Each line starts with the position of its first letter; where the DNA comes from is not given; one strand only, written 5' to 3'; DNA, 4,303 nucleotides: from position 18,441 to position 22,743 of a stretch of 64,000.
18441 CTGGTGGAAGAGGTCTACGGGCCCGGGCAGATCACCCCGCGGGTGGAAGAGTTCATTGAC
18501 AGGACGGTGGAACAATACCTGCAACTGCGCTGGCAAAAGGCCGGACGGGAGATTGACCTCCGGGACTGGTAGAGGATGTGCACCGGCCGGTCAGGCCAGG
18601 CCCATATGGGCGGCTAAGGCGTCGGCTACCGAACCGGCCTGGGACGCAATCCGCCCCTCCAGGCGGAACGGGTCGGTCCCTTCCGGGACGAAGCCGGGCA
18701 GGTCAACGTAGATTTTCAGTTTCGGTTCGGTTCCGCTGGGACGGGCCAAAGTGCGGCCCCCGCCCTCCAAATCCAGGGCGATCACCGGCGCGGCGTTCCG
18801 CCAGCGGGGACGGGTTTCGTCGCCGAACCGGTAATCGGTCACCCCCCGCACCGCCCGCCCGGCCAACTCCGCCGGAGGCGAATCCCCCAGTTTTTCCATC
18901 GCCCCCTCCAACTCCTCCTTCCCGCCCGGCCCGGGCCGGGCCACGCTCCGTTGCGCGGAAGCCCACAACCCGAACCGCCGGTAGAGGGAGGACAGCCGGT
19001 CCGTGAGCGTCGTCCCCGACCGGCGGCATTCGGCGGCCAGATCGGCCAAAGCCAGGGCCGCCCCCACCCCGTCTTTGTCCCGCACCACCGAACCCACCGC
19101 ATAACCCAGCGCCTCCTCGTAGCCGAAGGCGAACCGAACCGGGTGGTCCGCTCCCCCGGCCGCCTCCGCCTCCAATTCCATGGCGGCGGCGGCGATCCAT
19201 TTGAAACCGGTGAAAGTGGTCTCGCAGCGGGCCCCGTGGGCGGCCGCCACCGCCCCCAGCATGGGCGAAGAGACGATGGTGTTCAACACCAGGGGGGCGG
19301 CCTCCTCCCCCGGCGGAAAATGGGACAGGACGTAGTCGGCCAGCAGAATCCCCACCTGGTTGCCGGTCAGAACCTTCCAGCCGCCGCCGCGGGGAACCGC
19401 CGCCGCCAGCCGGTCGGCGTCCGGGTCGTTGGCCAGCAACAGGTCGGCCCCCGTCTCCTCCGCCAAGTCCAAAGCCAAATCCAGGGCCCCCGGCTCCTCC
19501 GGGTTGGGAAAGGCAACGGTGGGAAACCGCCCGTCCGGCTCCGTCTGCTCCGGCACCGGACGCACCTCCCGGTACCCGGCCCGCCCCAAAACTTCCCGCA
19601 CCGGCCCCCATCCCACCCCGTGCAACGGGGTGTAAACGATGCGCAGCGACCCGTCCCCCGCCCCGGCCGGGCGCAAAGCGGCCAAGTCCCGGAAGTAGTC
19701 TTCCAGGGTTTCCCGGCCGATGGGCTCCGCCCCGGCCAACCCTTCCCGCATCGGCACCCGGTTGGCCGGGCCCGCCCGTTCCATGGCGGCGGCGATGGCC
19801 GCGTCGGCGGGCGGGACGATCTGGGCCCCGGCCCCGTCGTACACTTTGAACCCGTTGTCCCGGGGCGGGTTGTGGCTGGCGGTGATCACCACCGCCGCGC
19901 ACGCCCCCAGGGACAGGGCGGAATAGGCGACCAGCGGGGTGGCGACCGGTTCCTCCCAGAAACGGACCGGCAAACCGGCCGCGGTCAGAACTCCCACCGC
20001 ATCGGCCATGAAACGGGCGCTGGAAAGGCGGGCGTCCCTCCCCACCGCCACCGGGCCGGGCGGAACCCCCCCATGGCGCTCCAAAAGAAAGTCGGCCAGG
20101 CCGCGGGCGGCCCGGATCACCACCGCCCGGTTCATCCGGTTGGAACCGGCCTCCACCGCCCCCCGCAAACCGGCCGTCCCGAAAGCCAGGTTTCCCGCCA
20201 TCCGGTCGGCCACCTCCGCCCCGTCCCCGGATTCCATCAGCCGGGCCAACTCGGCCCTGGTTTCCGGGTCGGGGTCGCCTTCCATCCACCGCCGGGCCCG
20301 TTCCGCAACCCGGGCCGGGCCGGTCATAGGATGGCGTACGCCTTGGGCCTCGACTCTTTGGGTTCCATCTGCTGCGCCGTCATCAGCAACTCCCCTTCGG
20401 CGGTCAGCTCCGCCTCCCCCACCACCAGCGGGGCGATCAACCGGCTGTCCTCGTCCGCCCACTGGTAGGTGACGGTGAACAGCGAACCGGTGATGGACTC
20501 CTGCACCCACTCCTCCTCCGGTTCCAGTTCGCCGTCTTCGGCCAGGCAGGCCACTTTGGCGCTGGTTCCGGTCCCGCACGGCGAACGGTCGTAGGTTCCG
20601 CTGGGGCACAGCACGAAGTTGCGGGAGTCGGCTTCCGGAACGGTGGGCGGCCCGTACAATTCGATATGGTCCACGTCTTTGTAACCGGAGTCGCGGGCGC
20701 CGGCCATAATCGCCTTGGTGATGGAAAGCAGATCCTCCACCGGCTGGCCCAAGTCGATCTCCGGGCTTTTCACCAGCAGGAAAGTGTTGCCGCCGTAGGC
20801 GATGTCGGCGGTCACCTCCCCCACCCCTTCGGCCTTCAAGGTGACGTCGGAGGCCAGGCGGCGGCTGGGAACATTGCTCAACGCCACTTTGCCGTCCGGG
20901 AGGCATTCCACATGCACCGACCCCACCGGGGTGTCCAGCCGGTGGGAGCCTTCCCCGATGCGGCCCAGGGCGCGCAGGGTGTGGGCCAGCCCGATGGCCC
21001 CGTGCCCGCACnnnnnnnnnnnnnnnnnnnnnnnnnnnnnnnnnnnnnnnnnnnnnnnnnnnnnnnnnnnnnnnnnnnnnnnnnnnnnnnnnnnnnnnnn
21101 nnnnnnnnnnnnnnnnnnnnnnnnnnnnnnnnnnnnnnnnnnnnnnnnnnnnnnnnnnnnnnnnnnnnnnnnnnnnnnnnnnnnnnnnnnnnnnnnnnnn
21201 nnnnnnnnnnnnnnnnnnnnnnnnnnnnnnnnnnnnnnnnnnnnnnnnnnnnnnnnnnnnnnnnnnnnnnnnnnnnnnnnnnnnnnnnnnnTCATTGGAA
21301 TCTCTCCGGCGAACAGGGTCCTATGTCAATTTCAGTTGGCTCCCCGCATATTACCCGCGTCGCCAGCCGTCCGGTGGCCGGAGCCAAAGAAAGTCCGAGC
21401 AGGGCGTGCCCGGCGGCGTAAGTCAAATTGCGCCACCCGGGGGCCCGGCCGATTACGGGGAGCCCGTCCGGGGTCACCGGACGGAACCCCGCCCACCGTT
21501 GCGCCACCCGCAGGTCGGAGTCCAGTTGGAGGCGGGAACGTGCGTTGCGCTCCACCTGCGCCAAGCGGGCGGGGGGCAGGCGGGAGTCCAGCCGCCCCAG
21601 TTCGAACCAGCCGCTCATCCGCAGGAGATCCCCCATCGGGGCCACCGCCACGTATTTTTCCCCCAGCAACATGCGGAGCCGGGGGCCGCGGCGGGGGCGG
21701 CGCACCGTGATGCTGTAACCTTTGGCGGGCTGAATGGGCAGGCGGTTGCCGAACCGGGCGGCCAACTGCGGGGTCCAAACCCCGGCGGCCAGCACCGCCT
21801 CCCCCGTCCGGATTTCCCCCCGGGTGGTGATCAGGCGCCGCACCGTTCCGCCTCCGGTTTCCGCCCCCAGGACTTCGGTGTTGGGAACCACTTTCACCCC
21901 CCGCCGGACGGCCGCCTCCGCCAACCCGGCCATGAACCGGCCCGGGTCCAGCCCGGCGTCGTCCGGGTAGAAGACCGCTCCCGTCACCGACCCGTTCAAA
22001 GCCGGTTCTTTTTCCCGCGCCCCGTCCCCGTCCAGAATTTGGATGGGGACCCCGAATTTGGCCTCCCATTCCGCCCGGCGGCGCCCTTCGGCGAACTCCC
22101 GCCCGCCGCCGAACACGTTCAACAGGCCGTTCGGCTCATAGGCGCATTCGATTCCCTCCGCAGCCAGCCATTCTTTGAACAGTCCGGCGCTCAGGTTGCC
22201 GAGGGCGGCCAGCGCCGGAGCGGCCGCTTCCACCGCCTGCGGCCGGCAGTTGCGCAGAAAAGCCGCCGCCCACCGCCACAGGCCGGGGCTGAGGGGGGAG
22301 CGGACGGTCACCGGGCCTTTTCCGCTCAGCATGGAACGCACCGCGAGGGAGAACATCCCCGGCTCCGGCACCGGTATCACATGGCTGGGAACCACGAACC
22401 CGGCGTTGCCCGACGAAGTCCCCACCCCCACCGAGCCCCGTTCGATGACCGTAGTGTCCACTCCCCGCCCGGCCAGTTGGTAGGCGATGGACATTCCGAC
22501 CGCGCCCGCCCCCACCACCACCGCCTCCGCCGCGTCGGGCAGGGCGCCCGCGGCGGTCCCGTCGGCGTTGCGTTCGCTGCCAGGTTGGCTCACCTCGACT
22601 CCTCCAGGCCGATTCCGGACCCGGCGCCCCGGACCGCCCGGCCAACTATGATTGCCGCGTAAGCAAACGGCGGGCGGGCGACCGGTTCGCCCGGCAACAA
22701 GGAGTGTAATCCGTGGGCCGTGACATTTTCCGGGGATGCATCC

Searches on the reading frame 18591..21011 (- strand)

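Call 25: search_protein_families(library=pfam, proteins=[window:18591-21011:-], max_evalue=0.00001)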
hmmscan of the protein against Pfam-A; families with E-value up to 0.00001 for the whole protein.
window:18591-21011:- (806 aa): 3 families
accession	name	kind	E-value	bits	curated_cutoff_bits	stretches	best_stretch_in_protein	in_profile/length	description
PF02878.22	PGM_PMM_I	-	1.5e-31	109.4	22.5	1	276-412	3-133/138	Phosphoglucomutase/phosphomannomutase, alpha/beta/alpha domain I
PF02879.22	PGM_PMM_II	-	2.1e-24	86.4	29.3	1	453-542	18-103/103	Phosphoglucomutase/phosphomannomutase, alpha/beta/alpha domain II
PF02880.22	PGM_PMM_III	-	2.5e-15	57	20.7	1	550-679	2-114/115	Phosphoglucomutase/phosphomannomutase, alpha/beta/alpha domain III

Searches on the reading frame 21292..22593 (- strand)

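Call 26: search_protein_families(library=pfam, proteins=[window:21292-22593:-], max_evalue=0.00001)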
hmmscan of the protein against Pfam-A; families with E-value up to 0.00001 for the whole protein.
window:21292-22593:- (433 aa): 2 families
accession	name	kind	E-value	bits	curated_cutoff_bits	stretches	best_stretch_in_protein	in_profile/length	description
PF01266.30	DAO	-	2.6e-72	244.7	27.9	1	24-412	2-351/353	FAD dependent oxidoreductase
PF13450.12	NAD_binding_8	-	1e-05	26.2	21.9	0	26-55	1-30/68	NAD(P)-binding Rossmann-like domain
